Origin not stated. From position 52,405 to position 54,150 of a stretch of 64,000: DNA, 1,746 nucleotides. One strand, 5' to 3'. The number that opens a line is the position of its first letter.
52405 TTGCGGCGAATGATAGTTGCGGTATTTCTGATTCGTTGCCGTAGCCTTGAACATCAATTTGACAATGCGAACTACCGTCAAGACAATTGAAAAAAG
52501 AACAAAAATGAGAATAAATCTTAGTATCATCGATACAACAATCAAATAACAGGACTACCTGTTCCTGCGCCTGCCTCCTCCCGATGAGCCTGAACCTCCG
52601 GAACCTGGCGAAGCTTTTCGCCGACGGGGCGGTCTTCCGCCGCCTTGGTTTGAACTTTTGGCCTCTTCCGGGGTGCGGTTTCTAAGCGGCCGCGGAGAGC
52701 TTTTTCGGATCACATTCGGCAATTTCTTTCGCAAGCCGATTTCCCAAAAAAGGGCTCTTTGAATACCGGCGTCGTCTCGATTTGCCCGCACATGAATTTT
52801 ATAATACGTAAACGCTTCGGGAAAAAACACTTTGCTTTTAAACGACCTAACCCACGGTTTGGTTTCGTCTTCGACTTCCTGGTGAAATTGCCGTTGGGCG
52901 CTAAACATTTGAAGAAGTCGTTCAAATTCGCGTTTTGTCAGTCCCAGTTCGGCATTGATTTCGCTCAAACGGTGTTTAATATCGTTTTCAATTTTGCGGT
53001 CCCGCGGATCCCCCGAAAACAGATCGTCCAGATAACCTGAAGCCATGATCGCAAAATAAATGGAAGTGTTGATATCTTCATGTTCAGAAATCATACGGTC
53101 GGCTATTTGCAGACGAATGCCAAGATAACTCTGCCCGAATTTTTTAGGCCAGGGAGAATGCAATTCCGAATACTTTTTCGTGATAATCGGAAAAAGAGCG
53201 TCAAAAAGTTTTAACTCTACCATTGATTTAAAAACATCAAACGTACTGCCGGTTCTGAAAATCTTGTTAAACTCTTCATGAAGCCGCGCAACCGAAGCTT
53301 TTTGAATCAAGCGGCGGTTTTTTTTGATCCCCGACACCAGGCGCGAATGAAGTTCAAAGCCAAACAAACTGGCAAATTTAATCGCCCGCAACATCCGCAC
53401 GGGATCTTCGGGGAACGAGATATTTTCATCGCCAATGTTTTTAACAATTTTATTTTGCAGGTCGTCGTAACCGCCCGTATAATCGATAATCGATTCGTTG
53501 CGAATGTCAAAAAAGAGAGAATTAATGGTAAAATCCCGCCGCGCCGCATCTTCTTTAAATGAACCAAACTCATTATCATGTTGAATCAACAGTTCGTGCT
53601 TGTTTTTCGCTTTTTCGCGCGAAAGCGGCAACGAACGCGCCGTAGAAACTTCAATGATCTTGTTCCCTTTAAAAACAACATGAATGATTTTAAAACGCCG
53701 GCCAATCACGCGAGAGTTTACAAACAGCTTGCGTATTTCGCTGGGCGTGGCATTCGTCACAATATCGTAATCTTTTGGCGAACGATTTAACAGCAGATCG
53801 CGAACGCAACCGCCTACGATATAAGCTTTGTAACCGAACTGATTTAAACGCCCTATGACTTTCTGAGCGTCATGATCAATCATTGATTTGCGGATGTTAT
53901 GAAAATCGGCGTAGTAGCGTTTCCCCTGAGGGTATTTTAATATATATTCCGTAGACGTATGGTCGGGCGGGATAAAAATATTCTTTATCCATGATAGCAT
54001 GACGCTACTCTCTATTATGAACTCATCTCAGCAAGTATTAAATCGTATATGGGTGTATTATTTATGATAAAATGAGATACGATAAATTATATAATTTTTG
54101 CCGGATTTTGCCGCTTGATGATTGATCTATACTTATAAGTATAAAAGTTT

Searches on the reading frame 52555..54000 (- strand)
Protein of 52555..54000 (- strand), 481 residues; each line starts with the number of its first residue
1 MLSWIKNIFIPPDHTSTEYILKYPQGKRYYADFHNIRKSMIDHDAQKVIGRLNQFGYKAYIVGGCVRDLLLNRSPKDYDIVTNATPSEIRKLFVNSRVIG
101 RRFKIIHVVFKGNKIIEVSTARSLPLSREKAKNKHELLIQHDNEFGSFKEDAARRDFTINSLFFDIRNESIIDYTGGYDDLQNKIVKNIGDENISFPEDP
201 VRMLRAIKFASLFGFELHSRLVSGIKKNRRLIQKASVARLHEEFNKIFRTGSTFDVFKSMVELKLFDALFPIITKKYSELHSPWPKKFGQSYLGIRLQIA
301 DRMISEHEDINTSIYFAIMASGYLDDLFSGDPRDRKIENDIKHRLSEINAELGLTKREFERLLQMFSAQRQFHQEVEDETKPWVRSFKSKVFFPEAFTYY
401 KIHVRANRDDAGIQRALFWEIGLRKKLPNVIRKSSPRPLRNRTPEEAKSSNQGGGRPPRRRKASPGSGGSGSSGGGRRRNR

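Call 35: search_protein_families(library=ncbifam, proteins=[window:52555-54000:-], max_evalue=1e-10)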
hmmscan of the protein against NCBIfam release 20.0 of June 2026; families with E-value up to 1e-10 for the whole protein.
window:52555-54000:- (481 aa): 9 families
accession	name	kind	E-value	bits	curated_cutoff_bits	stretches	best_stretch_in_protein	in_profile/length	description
TIGR01942.1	pcnB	subfamily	1.9e-94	316.9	305.65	1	30-377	3-346/425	polynucleotide adenylyltransferase PcnB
NF008634.1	PRK11623.1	equivalog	3.8e-70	236.7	702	1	32-319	36-325/469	polynucleotide adenylyltransferase PcnB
NF009814.0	PRK13299.1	equivalog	1.9e-52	178.6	290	1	44-280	8-235/396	CCA tRNA nucleotidyltransferase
TIGR02692.1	tRNA_CCA_actino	equivalog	7.3e-34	117.2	438.8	1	50-274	21-244/466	CCA tRNA nucleotidyltransferase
NF008137.0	PRK10885.1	equivalog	1.5e-19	70.1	451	1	58-274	2-211/409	multifunctional CCA addition/repair protein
NF009811.0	PRK13296.1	equivalog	6e-19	68.1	469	1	58-276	2-211/360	CCA tRNA nucleotidyltransferase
NF009813.0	PRK13298.1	equivalog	9.3e-18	64.3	606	1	58-279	2-216/417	tRNA CCA-pyrophosphorylase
NF041569.1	A-tRNAntase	equivalog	1.5e-16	59.9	1440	1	56-272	479-694/880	A-adding tRNA nucleotidyltransferase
NF009812.0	PRK13297.1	equivalog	4e-12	46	624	1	56-216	11-160/364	tRNA CCA-pyrophosphorylase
